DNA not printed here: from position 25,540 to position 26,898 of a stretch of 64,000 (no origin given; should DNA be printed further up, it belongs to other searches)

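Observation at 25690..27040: Trp T-box whose first regulated gene is an M20 peptidase, with trpS second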

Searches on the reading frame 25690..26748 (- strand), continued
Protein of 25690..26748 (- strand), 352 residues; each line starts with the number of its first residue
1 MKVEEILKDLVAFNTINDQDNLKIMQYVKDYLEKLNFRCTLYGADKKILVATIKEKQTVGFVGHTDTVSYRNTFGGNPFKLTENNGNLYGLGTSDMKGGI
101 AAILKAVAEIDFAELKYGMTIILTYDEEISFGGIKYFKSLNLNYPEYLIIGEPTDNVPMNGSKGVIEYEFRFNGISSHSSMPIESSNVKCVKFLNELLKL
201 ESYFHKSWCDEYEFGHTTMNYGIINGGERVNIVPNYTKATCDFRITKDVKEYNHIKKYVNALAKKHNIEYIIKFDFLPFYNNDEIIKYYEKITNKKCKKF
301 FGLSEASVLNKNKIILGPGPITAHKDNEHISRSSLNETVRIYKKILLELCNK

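Call 38: search_solved_structures(query=window:25690-26748:-, max_evalue=0.00001, show_alignments=1)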
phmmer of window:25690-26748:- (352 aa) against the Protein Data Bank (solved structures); distinct sequences matched with E-value up to 0.00001: 16.
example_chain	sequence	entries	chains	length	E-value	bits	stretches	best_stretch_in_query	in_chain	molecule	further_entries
7rsf_A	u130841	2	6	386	4e-32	115.1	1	16-350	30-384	Acetylornithine deacetylase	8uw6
7lgp_A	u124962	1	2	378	7.9e-19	71.4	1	53-349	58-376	Succinyl-diaminopimelate desuccinylase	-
3ic1_A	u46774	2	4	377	9.3e-19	71.1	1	2-350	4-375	Succinyl-diaminopimelate desuccinylase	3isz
5vo3_A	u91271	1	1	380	1.2e-18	70.8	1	2-349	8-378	Succinyl-diaminopimelate desuccinylase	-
7uoi_A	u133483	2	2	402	1.5e-18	70.4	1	6-279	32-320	succinyl-diaminopimelate desuccinylase | Probable succinyl-diaminopimelate desuccinylase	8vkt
3ct9_A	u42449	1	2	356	7.3e-18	68.2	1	5-346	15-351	Acetylornithine deacetylase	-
1vgy_A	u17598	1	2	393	1.8e-16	63.6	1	5-349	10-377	succinyl-diaminopimelate desuccinylase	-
4ppz_A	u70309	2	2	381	2.2e-16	63.3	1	5-348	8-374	Succinyl-diaminopimelate desuccinylase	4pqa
4o23_A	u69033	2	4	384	2.2e-16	63.3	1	5-348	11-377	Succinyl-diaminopimelate desuccinylase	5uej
7t1q_A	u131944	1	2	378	1.4e-12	50.8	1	55-349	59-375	Succinyl-diaminopimelate desuccinylase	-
8f8o_A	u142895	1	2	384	1.5e-12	50.7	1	55-349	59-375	Succinyl-diaminopimelate desuccinylase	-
4h2k_A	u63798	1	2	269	1.4e-11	47.5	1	2-155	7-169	Succinyl-diaminopimelate desuccinylase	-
3tx8_A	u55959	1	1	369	5e-09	39.1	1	23-346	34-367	Succinyl-diaminopimelate desuccinylase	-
2rb7_A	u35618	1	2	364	1.1e-06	31.4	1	6-248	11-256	Peptidase, M20/M25/M40 family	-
1lfw_A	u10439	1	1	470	6.6e-06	28.9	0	58-175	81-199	pepV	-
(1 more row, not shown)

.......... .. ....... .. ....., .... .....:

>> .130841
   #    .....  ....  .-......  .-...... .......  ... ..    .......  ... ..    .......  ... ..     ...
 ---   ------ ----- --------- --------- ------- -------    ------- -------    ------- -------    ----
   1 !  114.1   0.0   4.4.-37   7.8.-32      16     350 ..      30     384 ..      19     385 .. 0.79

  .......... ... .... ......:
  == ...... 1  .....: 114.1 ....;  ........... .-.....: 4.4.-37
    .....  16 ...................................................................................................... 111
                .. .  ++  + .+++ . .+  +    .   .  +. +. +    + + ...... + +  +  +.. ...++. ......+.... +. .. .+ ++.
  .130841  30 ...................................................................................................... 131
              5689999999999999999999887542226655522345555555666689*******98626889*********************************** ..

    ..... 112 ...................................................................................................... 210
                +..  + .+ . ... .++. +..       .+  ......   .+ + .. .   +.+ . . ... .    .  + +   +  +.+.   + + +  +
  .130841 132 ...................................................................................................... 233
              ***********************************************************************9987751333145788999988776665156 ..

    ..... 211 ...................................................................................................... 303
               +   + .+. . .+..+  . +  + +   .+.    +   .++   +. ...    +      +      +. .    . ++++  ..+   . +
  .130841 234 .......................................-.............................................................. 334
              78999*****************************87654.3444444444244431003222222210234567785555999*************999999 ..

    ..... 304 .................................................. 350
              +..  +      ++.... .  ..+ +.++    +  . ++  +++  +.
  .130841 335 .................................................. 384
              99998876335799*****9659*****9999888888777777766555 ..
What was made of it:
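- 25690..26748 (-): ORF1, 352 aa: M20 ArgE/DapE-like metallohydrolase (deacylase), no signal peptide evident. Call 38 (E. coli ArgE 7rsf, E 4e-32; metal and catalytic motifs aligned).
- On Peptidase family M20, ArgE/DapE-type (M20A) deacylases: The surrounding motifs (GHTDTV, DMKGG, DEE, GEPT, AH...E) align to the same motifs of E. coli ArgE 7rsf (call 38).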

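Call 61: search_protein_families(library=pfam, proteins=[L090:373-1788:+, L083:2297-3688:+], max_evalue=0.001)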
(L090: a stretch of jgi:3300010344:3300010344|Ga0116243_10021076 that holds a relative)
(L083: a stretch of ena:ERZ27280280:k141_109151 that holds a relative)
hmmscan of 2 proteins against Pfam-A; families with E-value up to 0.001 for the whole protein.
L090:373-1788:+ (471 aa): 2 families
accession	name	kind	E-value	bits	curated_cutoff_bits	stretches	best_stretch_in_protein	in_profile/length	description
PF00282.25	Pyridoxal_deC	-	2.2e-11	43.5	27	1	185-356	146-308/375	Pyridoxal-dependent decarboxylase conserved domain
PF00266.25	Aminotran_5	-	5.9e-05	22.6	21.5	1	223-333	121-220/371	Aminotransferase class-V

L083:2297-3688:+ (463 aa): 1 family
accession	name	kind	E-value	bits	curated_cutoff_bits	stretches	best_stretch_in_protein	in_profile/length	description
PF00282.25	Pyridoxal_deC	-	2.1e-11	43.6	27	1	187-351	146-301/375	Pyridoxal-dependent decarboxylase conserved domain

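Call 64: find_homologous_proteins(query=L083:5068-5748:+, max_evalue=0.00001)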
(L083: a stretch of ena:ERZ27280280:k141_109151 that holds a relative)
Query L083:5068-5748:+ (226 aa): 46 proteins with E <= 0.00001 among 210 candidates.
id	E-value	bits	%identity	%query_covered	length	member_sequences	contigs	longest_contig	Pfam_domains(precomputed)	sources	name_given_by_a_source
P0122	2.1e-144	497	100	100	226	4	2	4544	-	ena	-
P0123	3.7e-124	431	85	95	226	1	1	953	PF00583.32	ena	-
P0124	3.4e-121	421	81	95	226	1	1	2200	PF00583.32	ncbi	-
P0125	5.0e-114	397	79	94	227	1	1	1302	PF00583.32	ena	-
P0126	1.2e-109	383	76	100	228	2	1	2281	PF00583.32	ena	-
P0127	3.4e-107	375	74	100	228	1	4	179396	PF00583.32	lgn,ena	-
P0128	4.4e-107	375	74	100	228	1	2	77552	PF00583.32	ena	-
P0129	2.3e-105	369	73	100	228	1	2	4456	PF00583.32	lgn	-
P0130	5.1e-82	293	61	99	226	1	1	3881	-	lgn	-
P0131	1.6e-74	268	61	93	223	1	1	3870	-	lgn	-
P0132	9.0e-74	266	58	96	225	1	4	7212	PF13673.14,PF00583.32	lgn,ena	-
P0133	2.1e-73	265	59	91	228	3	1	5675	PF00583.32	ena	-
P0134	1.9e-72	262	55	100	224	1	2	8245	PF00583.32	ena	-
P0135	2.0e-71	258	58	91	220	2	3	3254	PF00583.32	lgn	-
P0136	8.2e-69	250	55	100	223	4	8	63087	PF00583.32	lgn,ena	-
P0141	4.6e-60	221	50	94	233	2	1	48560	-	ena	-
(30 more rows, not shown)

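Call 65: find_encoding_contigs(protein=P0127, flank=5000, max_places=1)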
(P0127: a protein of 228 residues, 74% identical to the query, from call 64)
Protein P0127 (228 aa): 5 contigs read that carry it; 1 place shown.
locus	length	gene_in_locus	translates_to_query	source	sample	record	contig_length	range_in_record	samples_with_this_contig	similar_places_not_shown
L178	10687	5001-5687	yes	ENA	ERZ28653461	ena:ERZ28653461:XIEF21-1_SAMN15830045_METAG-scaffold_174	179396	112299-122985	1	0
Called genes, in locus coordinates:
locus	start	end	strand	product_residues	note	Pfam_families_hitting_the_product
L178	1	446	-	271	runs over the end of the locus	-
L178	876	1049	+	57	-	-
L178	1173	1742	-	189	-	-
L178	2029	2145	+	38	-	-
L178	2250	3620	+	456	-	PF00282:Pyridoxal_deC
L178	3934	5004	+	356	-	PF01546:Peptidase_M20, PF07687:M20_dimer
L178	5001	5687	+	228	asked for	PF00583:Acetyltransf_1 (weak)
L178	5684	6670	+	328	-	PF00579:tRNA-synt_1b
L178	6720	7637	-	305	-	PF02578:Cu-oxidase_4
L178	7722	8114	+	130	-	-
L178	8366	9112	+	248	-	PF01209:Ubie_methyltran, PF06325:PrmA (weak), PF13489:Methyltransf_23, PF13649:Methyltransf_25, PF13847:Methyltransf_31, PF08241:Methyltransf_11, PF08242:Methyltransf_12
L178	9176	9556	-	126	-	-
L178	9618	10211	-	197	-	-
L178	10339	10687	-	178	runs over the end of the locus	PF18143:HAD_SAK_2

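Call 66: find_encoding_contigs(protein=P0136, flank=5000, max_places=1)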
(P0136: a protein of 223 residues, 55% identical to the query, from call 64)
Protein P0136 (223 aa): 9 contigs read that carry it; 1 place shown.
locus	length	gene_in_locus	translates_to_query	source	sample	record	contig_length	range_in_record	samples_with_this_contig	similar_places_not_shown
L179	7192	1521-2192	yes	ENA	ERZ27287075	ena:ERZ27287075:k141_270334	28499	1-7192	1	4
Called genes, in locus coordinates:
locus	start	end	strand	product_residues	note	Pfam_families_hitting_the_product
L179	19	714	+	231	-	-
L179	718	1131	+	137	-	PF25043:DUF7788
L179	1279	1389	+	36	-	-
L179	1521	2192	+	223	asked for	PF00583:Acetyltransf_1 (weak)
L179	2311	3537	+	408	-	-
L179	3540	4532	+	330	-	PF01396:Zn_ribbon_Top1 (weak), PF08797:HIRAN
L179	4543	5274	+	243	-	PF02146:SIR2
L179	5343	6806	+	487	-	-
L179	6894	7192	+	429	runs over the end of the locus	PF09903:DUF2130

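Call 67: find_encoding_contigs(protein=P0141, flank=5000, max_places=1)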
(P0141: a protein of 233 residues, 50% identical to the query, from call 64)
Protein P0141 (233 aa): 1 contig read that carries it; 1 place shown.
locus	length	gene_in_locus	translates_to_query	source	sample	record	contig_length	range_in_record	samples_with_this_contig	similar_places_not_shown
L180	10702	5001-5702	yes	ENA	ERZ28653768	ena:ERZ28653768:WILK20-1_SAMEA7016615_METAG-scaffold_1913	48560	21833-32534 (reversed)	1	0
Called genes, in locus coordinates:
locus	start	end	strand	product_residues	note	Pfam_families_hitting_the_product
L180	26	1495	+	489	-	PF00282:Pyridoxal_deC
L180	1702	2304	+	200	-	-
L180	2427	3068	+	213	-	PF00230:MIP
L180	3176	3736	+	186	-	-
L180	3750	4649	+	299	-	-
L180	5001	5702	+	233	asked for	-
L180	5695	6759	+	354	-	PF01546:Peptidase_M20, PF07687:M20_dimer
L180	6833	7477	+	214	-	-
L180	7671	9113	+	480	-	PF13328:HD_4, PF01966:HD (weak), PF04607:RelA_SpoT, PF02824:TGS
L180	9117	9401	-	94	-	PF01381:HTH_3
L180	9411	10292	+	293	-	PF00072:Response_reg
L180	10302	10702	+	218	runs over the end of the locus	-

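Call 71: search_solved_structures(query=L090:373-1788:+, max_evalue=0.001)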
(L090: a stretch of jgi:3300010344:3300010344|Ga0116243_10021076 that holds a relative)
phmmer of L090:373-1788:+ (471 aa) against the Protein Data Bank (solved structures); distinct sequences matched with E-value up to 0.001: 15.
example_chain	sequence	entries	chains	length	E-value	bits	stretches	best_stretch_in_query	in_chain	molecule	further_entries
8jij_A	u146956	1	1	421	2e-38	135.4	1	91-448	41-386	Serine decarboxylase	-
8jik_A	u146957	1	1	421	2e-38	135.4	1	91-448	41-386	Serine decarboxylase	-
7erv_A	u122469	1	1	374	8e-38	133.5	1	92-444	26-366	Histidine decarboxylase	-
8jg7_A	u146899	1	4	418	3.5e-37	131.4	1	85-450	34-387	Serine decarboxylase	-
7eru_A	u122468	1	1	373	4.2e-37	131.1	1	92-444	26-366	Histidine decarboxylase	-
3f9t_A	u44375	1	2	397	1.6e-06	30.3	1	115-392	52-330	L-tyrosine decarboxylase MfnA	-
6jy1_A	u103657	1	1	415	1.7e-06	30.2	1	115-392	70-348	L-tyrosine/L-aspartate decarboxylase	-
6m4y_A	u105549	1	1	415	1.7e-06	30.2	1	115-391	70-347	L-tyrosine/L-aspartate decarboxylase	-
7cig_A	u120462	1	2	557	1.7e-06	30.2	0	305-375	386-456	L-methionine decarboxylase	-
7cif_A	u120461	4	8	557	1.8e-06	30.1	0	305-375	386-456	L-methionine decarboxylase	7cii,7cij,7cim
3vp6_A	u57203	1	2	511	9.6e-06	27.7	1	178-354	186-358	Glutamate decarboxylase 1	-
6ldr_A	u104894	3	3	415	9.7e-06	27.7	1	115-391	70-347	L-tyrosine/L-aspartate decarboxylase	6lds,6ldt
2okj_A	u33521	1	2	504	2.8e-05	26.2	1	178-352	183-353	Glutamate decarboxylase 1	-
2qma_A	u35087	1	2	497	5.8e-05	25.1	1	189-329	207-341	Diaminobutyrate-pyruvate transaminase and L-2,4-diaminobutyrate decarboxylase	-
6enz_A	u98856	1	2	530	0.0009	21.2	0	178-354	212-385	Acidic amino acid decarboxylase GADL1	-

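Call 72: search_solved_structures(query=P0122, max_evalue=1)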
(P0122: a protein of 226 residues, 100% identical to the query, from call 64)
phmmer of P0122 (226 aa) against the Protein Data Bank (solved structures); distinct sequences matched with E-value up to 1: 5.
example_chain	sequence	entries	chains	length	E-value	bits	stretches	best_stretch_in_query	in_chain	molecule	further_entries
1id1_A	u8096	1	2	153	0.0047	19.8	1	52-109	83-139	PUTATIVE POTASSIUM CHANNEL PROTEIN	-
7aoi_Af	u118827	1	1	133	0.54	13.1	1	115-161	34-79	mL42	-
7q3z_B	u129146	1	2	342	0.77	12.6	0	121-146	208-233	Schlafen family member 5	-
6rr9_A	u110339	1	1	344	0.78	12.6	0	121-146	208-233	Schlafen family member 5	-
1vkr_A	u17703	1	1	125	0.94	12.3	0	65-142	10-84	mannitol-specific PTS system enzyme IIABC components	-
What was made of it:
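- Tried and rejected: The GNAT partner has no significant sequence match to a solved structure (best E 0.005, to an unrelated potassium-channel protein; call 72).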

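Call 78: search_protein_families(library=ncbifam, proteins=[P0122, L090:373-1788:+, L085:5099-6052:+, L180:5695-6759:+, L180:6833-7477:+], max_evalue=0.001)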
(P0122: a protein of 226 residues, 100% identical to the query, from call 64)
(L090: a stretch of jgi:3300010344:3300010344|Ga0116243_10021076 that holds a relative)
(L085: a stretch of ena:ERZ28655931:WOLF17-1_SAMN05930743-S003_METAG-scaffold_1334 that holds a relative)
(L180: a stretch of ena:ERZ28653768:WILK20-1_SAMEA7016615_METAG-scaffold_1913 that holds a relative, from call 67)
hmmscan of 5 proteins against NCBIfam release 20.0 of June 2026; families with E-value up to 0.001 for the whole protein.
P0122 (226 aa): 0 families

L090:373-1788:+ (471 aa): 5 families
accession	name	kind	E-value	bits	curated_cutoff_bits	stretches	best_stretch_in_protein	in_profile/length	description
NF002748.0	PRK02769.1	equivalog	2.1e-70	237.4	305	1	69-451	6-376/382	histidine decarboxylase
TIGR03812.1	tyr_de_CO2_Arch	equivalog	1.8e-16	60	299.4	1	137-412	57-321/375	tyrosine decarboxylase MfnA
NF052646.1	DABADecarRhbB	equivalog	1.5e-13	50.1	900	1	161-331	158-327/491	L-2,4-diaminobutyrate decarboxylase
TIGR03799.1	NOD_PanD_pyr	equivalog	4.4e-08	32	606.1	1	189-353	214-373/522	pyridoxal-dependent aspartate 1-decarboxylase PanP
TIGR01788.1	Glu-decarb-GAD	equivalog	3.7e-05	22.6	380.4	1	222-349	173-298/431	glutamate decarboxylase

L085:5099-6052:+ (317 aa): 2 families
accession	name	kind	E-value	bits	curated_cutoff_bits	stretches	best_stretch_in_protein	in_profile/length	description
TIGR00691.1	spoT_relA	subfamily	4.2e-19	68.3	499.2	1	7-82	1-74/687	RelA/SpoT family protein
NF008303.0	PRK11092.1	equivalog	7.4e-10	37.7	947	1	7-82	26-99/702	bifunctional GTP diphosphokinase/guanosine-3',5'-bis pyrophosphate 3'-pyrophosphohydrolase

L180:5695-6759:+ (354 aa): 52 families (the best 25 are shown)
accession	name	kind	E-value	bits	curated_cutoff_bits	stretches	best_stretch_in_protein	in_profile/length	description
TIGR01910.1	DapE-ArgE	subfamily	1.1e-54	186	217.6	1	4-343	2-370/373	ArgE/DapE family deacylase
NF006399.0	PRK08651.1-2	equivalog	5.6e-48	163.9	381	2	5-200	9-214/405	succinyl-diaminopimelate desuccinylase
NF009557.0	PRK13009.1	equivalog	5.2e-43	147.6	284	1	4-353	7-373/377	succinyl-diaminopimelate desuccinylase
TIGR01246.1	dapE_proteo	equivalog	1.4e-39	136.2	361.8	1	4-354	3-370/370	succinyl-diaminopimelate desuccinylase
NF006365.0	PRK08588.1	subfamily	5.8e-37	127.9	289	1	4-353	11-379/383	succinyl-diaminopimelate desuccinylase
NF006400.0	PRK08651.1-3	equivalog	6.9e-37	127.2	374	1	3-353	13-405/410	succinyl-diaminopimelate desuccinylase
NF005710.0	PRK07522.1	subfamily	4.8e-34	118.2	412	1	3-352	11-386/391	acetylornithine deacetylase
NF010589.0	PRK13983.1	equivalog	1e-32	113.6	333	1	56-351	78-406/409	M20 family metallo-hydrolase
TIGR01892.1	AcOrn-deacetyl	equivalog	1.9e-32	112.8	297.7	1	5-346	2-360/365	acetylornithine deacetylase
NF005602.0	PRK07338.1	equivalog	2.9e-30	105.2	357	1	47-341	80-386/409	hydrolase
TIGR01900.1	dapE-gram_pos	equivalog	1.2e-29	103.4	304.2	1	49-348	45-347/351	succinyl-diaminopimelate desuccinylase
NF003474.0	PRK05111.1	equivalog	1.2e-28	100.1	460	1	8-353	14-379/383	acetylornithine deacetylase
NF001747.0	PRK00466.1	equivalog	1e-27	96.9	288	1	4-351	14-339/346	N-acetyl-lysine deacetylase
NF006326.0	PRK08554.1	equivalog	2.5e-27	95.8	354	2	4-136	13-153/446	peptidase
NF005306.0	PRK06837.1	subfamily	5e-21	75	376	1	40-344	74-411/427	ArgE/DapE family deacylase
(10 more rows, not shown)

L180:6833-7477:+ (214 aa): 0 families
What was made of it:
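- Tried and rejected: The neighbouring PLP decarboxylase is closest to histidine and serine decarboxylases (calls 71, 78).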
